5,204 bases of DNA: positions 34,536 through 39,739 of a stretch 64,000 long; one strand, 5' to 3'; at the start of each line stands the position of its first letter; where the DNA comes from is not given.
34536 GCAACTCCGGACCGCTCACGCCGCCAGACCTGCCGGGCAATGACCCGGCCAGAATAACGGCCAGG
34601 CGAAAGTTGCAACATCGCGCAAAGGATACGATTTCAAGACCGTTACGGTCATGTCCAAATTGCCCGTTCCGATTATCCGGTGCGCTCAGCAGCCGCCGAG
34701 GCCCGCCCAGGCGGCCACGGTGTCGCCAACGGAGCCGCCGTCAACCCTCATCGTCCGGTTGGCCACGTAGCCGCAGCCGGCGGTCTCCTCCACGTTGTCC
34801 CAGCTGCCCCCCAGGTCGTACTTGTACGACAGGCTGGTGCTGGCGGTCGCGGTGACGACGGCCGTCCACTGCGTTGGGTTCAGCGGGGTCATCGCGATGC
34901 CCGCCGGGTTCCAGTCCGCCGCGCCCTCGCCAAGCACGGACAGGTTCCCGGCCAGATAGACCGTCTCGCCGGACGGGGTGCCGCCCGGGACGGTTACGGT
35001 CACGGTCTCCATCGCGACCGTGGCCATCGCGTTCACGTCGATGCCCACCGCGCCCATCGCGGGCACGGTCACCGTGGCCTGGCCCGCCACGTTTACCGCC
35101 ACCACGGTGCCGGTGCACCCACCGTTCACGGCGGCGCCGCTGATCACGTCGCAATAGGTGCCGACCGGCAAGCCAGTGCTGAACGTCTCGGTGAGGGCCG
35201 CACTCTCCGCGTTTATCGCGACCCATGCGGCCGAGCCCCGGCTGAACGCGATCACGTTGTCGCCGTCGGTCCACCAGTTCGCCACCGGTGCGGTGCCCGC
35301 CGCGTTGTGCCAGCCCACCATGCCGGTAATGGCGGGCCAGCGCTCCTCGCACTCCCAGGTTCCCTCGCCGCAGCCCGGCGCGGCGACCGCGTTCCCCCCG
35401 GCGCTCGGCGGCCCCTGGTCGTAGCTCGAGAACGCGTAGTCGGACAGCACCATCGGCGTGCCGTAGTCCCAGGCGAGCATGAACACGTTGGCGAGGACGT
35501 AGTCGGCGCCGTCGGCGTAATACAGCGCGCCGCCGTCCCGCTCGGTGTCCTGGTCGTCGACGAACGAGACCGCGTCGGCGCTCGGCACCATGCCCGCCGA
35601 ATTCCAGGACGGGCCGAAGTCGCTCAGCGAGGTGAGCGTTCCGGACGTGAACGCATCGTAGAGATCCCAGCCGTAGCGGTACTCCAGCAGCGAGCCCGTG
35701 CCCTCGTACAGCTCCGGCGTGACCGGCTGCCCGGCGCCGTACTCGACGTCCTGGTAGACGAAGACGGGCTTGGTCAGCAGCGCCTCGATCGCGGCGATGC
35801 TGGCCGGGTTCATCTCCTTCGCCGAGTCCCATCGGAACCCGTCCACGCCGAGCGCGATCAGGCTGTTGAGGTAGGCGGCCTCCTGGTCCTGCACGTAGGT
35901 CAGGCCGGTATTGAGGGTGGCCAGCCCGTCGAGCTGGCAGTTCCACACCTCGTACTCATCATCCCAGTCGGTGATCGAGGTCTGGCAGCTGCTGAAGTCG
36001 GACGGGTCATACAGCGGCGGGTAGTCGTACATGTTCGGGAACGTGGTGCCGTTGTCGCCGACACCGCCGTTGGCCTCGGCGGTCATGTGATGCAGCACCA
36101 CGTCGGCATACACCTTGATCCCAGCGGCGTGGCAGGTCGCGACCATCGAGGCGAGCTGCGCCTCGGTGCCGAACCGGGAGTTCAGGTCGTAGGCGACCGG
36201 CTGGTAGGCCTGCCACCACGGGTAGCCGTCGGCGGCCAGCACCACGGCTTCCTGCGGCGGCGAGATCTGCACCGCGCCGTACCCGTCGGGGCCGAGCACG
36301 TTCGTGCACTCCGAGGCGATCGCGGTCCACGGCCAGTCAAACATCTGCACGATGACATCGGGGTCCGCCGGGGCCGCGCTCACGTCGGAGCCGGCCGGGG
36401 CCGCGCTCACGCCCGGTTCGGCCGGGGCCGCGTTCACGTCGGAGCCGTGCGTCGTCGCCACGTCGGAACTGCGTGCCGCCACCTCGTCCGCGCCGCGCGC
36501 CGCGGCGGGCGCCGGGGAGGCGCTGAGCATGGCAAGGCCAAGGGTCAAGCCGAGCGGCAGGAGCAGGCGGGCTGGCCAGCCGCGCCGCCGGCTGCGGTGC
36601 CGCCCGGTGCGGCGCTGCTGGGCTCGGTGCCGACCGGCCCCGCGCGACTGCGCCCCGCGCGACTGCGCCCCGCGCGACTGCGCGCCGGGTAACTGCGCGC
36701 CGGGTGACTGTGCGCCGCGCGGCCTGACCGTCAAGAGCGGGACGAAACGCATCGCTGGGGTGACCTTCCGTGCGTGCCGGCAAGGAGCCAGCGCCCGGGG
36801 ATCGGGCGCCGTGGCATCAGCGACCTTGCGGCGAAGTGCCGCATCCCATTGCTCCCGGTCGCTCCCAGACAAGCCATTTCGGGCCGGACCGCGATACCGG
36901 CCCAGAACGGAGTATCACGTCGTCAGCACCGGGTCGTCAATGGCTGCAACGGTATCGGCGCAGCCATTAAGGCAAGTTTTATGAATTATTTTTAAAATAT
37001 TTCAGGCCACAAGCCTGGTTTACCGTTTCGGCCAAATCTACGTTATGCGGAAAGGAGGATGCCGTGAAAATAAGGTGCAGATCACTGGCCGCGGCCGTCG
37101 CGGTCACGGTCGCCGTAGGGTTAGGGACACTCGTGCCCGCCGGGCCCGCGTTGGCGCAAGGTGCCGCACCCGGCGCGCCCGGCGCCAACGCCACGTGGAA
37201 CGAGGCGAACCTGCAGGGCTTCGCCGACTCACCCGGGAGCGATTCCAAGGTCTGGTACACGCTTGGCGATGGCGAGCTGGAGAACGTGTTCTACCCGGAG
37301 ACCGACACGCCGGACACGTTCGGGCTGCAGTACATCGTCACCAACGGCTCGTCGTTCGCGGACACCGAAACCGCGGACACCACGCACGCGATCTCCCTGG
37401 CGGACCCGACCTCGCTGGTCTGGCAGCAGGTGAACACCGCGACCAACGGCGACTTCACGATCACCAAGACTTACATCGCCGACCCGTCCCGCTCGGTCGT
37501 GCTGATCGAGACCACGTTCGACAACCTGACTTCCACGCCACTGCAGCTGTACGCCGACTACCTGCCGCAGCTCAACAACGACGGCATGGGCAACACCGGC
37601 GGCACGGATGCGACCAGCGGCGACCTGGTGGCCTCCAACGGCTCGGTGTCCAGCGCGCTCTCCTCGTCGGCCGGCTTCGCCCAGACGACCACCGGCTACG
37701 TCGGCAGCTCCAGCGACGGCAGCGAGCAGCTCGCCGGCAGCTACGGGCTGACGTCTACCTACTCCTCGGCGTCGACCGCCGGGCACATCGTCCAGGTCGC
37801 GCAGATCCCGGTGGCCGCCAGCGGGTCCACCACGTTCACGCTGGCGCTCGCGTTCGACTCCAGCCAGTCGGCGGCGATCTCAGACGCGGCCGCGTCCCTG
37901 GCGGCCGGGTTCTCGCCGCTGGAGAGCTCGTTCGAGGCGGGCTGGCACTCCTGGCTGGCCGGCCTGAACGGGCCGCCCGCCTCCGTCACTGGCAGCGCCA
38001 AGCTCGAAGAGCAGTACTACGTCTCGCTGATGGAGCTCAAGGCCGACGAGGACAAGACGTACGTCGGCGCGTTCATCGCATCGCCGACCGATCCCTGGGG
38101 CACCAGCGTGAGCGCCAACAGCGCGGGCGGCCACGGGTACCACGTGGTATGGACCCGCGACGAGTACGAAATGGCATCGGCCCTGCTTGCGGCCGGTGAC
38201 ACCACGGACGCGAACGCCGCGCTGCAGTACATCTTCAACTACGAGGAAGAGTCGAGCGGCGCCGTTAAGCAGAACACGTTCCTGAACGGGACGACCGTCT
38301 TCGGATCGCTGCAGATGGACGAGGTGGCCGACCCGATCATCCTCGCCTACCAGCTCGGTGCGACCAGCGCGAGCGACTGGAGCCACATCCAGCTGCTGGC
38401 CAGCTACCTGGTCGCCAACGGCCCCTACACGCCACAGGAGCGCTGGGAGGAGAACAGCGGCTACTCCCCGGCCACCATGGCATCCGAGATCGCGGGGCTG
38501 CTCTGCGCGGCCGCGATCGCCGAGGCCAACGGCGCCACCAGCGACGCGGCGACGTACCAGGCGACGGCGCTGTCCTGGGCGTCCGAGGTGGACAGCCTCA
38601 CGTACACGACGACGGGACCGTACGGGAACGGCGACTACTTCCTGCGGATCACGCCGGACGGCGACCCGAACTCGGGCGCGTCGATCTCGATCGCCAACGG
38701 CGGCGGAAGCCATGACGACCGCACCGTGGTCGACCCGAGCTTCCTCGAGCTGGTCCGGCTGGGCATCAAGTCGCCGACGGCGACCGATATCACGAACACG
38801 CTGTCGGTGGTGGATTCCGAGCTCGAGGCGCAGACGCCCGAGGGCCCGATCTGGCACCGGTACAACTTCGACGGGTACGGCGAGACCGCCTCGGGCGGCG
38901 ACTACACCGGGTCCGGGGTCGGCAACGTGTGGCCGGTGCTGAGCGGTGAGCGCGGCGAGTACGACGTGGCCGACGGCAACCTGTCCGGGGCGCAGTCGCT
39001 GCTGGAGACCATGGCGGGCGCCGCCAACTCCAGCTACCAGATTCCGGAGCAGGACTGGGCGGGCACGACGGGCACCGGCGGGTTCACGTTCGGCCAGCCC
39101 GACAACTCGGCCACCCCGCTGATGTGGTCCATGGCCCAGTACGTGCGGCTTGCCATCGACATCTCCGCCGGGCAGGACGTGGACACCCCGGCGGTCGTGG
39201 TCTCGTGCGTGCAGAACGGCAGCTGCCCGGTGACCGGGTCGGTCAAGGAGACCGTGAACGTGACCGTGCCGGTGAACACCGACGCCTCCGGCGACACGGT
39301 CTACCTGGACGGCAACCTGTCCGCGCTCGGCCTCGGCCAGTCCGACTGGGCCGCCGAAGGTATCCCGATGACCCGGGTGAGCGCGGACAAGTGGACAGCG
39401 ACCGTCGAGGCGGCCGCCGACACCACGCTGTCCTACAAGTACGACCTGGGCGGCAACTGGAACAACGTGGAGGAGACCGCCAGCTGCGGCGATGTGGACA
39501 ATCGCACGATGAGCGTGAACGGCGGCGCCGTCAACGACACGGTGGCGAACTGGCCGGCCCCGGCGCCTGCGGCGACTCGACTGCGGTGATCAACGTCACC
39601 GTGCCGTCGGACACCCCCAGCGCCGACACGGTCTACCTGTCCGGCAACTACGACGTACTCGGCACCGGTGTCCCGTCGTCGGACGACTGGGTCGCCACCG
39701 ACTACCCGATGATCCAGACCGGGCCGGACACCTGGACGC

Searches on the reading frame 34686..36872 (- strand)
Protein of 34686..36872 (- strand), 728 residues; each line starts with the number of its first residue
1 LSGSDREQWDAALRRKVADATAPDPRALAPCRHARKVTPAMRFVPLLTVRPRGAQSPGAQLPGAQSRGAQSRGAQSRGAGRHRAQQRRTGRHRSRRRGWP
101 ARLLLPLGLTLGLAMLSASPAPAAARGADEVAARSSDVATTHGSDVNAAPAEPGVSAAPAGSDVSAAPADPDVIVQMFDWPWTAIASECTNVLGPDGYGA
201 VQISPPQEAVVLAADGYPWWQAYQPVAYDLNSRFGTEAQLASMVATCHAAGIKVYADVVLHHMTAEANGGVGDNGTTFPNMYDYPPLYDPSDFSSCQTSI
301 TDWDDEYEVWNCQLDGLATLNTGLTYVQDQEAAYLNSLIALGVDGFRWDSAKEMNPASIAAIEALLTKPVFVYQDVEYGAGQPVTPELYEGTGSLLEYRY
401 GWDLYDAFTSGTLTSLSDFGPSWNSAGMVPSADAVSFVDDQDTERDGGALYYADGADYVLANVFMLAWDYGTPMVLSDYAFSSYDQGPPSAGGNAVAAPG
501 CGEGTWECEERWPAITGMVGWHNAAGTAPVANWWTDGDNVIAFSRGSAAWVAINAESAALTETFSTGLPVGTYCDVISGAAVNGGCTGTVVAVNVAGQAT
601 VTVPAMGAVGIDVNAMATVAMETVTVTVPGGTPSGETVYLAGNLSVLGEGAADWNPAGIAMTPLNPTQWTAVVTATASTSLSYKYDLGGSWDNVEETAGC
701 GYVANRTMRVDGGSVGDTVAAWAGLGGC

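Call 67: search_protein_families(library=pfam, proteins=[window:34686-36872:-])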
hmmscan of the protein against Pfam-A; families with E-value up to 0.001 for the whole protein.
window:34686-36872:- (728 aa): 3 families
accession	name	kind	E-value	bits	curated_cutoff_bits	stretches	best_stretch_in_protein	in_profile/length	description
PF02806.24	Alpha-amylase_C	-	6.9e-17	62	21.2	1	534-610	1-91/95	Alpha amylase, C-terminal all-beta domain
PF00128.31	Alpha-amylase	-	9.7e-07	28.8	22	1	228-354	57-193/446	Alpha amylase, catalytic domain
PF00686.25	CBM_20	-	0.00022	21.4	23.3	1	623-685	3-66/97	Starch binding domain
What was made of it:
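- The gene sits in an amylolytic cluster with an alpha-amylase and a second GH15 carrying CBM20 (call 67).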

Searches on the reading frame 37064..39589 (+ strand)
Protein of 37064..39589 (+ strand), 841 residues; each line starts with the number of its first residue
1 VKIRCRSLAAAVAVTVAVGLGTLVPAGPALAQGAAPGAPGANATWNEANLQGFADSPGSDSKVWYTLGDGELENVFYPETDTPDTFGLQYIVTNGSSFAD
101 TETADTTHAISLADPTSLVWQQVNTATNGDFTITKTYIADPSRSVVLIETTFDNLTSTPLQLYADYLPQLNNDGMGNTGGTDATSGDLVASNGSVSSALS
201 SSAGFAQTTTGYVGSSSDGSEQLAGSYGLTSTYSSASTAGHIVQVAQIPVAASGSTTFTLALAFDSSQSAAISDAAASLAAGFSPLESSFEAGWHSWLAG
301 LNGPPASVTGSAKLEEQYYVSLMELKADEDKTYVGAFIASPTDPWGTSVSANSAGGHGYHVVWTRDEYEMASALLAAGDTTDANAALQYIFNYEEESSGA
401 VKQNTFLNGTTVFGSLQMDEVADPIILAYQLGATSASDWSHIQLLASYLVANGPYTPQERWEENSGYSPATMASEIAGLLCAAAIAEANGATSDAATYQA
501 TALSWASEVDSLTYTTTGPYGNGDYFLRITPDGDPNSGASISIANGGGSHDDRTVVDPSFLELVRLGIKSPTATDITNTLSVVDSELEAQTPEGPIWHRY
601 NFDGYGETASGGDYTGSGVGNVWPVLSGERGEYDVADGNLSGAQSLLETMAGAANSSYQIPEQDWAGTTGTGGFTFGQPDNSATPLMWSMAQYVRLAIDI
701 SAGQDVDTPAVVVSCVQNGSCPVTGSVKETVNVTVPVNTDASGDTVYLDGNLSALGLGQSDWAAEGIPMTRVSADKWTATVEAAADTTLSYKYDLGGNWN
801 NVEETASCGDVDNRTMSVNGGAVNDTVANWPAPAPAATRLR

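Call 67: search_protein_families(library=pfam, proteins=[window:37064-39589:+])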
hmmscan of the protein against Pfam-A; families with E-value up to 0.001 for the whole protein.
window:37064-39589:+ (841 aa): 3 families
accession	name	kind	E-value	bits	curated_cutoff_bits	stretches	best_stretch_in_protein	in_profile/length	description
PF09137.17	Glucodextran_N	-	6e-75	252.7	24.1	1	35-298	1-262/263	Glucodextranase, domain N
PF00723.27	Glyco_hydro_15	-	1.1e-35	123.9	22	1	316-651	5-324/427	Glycosyl hydrolases family 15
PF00686.25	CBM_20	-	3.5e-05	23.9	23.3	1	731-795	2-68/97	Starch binding domain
